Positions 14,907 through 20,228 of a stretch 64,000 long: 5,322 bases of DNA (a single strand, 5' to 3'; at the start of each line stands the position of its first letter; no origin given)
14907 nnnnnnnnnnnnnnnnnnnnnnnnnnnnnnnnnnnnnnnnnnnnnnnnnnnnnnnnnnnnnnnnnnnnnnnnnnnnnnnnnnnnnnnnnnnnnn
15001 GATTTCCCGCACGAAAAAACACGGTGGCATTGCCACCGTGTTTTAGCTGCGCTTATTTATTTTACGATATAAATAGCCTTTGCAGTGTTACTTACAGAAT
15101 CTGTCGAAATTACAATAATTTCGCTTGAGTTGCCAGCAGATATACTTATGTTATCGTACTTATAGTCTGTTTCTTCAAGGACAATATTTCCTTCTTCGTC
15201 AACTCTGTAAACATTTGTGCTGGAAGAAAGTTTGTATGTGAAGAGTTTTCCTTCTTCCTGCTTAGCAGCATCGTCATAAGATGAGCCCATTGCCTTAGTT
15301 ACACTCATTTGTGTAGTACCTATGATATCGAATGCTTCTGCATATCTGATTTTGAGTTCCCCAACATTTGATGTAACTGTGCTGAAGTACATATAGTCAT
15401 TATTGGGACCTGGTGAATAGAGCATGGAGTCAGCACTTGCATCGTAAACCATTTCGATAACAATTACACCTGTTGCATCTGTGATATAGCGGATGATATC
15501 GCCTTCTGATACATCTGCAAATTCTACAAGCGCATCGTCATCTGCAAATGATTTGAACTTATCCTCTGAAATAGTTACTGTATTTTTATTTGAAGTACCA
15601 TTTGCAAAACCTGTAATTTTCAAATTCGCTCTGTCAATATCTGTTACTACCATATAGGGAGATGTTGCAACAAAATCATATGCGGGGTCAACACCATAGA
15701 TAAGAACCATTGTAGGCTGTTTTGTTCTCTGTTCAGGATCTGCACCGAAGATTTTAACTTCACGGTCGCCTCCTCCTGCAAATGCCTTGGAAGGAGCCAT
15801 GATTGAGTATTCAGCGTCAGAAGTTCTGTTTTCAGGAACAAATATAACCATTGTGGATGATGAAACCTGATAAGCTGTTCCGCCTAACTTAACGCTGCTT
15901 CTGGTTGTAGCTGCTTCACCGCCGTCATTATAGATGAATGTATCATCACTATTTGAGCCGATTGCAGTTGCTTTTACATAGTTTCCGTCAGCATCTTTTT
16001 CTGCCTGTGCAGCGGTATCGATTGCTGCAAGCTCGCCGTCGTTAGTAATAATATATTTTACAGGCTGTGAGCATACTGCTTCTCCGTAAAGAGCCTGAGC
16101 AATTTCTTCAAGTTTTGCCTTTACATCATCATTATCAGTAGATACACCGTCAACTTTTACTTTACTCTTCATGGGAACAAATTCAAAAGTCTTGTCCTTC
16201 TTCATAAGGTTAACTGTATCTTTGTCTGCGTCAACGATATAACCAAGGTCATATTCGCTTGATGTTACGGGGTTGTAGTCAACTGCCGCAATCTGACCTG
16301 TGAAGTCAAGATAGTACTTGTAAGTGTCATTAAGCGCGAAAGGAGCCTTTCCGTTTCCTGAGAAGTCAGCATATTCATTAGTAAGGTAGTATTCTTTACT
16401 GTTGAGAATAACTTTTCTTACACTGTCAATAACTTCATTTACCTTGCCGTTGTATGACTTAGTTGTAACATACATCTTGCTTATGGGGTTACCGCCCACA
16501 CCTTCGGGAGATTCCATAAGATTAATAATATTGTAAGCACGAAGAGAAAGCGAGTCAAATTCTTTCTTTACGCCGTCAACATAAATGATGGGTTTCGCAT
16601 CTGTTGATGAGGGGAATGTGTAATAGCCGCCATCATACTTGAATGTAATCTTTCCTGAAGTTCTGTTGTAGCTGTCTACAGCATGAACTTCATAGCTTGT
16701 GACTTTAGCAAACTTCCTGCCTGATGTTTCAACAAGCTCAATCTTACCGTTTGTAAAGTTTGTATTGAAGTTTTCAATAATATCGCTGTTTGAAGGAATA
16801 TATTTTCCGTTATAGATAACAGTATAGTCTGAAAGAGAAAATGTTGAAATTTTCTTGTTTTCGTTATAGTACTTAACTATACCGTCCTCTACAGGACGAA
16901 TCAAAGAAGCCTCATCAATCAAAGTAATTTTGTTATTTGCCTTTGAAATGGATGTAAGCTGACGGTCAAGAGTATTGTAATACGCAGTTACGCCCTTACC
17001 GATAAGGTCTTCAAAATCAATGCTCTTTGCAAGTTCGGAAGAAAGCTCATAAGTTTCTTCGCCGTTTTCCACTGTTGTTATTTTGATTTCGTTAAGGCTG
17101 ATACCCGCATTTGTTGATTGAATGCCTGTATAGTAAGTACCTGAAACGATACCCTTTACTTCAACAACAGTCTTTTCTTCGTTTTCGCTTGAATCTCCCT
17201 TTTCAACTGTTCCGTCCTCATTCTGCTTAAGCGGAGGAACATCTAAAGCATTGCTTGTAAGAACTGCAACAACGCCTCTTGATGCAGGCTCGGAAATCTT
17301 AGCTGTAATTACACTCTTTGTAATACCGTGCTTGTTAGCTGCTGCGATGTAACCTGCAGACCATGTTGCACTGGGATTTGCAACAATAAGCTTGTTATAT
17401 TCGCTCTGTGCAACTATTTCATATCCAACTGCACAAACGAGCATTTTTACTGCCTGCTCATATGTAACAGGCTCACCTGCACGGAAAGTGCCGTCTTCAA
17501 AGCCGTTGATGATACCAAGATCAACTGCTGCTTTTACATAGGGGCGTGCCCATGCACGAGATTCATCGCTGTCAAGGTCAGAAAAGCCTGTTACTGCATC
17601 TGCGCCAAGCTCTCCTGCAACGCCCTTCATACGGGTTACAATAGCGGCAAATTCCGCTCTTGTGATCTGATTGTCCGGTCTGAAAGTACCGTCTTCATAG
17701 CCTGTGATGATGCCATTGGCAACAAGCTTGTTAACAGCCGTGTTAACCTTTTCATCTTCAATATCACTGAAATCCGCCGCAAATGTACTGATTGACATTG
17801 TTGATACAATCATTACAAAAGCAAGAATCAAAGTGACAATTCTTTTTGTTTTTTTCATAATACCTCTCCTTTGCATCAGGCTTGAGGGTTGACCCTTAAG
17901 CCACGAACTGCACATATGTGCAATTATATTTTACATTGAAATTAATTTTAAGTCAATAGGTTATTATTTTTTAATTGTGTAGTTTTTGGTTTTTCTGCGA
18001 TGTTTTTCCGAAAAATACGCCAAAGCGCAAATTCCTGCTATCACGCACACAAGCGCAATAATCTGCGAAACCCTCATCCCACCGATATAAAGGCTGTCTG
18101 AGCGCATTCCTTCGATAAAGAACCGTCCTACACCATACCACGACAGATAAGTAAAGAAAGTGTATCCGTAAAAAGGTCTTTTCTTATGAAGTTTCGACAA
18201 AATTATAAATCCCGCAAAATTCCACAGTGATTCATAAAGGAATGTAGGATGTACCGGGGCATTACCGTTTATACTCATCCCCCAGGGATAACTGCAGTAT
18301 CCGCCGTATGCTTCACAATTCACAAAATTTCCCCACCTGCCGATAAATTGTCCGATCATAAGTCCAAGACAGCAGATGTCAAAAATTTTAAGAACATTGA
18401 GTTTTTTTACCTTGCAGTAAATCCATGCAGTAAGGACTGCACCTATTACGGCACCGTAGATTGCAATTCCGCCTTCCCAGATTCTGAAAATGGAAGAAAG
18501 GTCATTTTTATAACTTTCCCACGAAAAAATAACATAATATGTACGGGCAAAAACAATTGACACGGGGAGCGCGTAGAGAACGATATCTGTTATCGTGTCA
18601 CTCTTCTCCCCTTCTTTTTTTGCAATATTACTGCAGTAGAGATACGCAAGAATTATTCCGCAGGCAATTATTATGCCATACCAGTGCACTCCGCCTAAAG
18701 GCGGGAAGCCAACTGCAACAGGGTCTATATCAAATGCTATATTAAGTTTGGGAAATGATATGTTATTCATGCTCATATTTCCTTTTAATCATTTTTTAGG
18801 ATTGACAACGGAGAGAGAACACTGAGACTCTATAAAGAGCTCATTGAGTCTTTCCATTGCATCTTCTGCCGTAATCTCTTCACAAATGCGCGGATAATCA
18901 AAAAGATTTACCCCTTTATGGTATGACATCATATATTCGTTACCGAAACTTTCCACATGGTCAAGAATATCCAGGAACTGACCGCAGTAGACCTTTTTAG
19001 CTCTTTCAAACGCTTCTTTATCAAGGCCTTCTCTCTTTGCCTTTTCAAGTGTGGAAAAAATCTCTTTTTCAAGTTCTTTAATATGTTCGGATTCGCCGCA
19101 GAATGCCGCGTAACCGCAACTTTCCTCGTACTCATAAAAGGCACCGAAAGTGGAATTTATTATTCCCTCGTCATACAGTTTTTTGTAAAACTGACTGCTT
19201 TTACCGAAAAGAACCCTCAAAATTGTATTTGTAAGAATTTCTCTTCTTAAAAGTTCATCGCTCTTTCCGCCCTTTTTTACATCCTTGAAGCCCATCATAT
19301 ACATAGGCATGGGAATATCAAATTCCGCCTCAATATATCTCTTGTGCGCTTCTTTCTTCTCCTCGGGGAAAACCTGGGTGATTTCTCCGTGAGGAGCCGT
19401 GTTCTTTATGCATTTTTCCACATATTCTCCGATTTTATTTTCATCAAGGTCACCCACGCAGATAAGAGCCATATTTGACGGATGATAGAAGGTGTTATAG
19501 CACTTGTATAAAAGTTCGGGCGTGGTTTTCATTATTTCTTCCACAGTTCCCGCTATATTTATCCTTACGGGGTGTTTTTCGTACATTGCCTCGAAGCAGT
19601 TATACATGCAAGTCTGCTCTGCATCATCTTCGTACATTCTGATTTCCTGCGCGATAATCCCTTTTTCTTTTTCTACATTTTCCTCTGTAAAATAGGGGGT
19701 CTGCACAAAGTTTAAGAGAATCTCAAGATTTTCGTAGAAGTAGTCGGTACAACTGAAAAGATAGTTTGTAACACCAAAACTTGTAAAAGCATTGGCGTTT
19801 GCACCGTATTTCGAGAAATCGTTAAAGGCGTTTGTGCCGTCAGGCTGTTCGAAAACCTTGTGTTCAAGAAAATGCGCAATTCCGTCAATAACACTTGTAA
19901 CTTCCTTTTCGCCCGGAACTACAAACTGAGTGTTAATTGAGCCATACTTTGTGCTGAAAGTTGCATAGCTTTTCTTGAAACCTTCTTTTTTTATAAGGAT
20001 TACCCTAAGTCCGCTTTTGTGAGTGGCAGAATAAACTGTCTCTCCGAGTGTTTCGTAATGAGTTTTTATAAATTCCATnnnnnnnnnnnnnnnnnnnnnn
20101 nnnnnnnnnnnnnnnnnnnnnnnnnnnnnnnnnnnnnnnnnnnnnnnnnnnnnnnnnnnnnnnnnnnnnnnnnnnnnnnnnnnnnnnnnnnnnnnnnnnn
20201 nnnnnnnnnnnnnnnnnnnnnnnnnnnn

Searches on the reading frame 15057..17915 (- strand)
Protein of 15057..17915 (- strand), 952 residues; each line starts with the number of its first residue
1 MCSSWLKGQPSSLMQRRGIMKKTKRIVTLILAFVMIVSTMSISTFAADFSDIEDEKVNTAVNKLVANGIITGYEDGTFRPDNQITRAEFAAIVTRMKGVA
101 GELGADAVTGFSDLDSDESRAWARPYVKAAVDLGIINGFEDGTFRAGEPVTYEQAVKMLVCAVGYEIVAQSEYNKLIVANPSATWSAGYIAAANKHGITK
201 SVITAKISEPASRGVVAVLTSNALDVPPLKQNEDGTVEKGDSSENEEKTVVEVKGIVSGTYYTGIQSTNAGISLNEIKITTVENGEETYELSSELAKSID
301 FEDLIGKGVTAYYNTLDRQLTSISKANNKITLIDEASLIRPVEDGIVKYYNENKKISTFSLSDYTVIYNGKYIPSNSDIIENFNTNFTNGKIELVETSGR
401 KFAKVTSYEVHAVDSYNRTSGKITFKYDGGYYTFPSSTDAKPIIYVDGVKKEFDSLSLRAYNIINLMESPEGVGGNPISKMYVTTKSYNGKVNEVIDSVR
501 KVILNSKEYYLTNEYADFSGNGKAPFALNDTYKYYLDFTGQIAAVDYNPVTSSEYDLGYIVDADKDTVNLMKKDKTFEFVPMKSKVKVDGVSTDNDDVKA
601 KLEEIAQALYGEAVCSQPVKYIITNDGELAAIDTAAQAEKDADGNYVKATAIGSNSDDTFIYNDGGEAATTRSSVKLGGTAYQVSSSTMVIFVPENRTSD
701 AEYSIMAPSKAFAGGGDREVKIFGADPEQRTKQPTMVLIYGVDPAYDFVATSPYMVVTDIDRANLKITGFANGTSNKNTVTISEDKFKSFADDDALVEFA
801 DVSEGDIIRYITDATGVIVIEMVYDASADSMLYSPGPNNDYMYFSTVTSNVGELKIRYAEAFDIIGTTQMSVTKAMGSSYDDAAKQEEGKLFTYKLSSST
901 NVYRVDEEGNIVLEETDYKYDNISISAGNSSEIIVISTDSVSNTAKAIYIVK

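Call 9: search_protein_families(library=pfam, proteins=[window:15057-17915:-], max_evalue=0.00001)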
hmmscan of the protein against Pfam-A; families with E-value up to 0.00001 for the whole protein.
window:15057-17915:- (952 aa): 1 family
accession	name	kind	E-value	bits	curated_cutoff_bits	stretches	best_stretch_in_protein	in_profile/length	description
PF00395.25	SLH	-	3.6e-28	97.7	20.8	2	49-90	2-44/44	S-layer homology domain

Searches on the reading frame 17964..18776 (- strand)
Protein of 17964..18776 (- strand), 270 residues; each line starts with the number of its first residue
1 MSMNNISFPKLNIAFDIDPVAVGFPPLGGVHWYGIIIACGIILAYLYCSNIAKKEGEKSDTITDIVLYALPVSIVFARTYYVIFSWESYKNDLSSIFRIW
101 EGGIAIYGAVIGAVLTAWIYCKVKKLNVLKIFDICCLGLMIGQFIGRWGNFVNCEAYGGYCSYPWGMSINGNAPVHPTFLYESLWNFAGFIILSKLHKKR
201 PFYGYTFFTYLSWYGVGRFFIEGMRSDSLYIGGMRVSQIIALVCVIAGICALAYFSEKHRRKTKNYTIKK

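Call 9: search_protein_families(library=pfam, proteins=[window:17964-18776:-], max_evalue=0.00001)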
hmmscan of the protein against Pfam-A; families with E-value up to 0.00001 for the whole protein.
window:17964-18776:- (270 aa): 1 family
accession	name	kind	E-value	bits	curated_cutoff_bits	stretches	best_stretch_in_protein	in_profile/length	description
PF01790.23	LGT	-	5.7e-75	252.2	24.9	1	29-254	10-240/240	Prolipoprotein diacylglyceryl transferase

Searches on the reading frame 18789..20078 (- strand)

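Call 9: search_protein_families(library=pfam, proteins=[window:18789-20078:-], max_evalue=0.00001)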
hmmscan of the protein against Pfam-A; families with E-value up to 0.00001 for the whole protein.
window:18789-20078:- (429 aa): 2 families
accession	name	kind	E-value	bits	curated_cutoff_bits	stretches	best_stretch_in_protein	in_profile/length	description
PF05193.26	Peptidase_M16_C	-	3.3e-24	86.2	23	1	186-362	3-179/181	Peptidase M16 inactive domain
PF00675.25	Peptidase_M16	-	2.1e-16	60.6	22.3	1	64-178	30-148/149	Insulinase (Peptidase family M16)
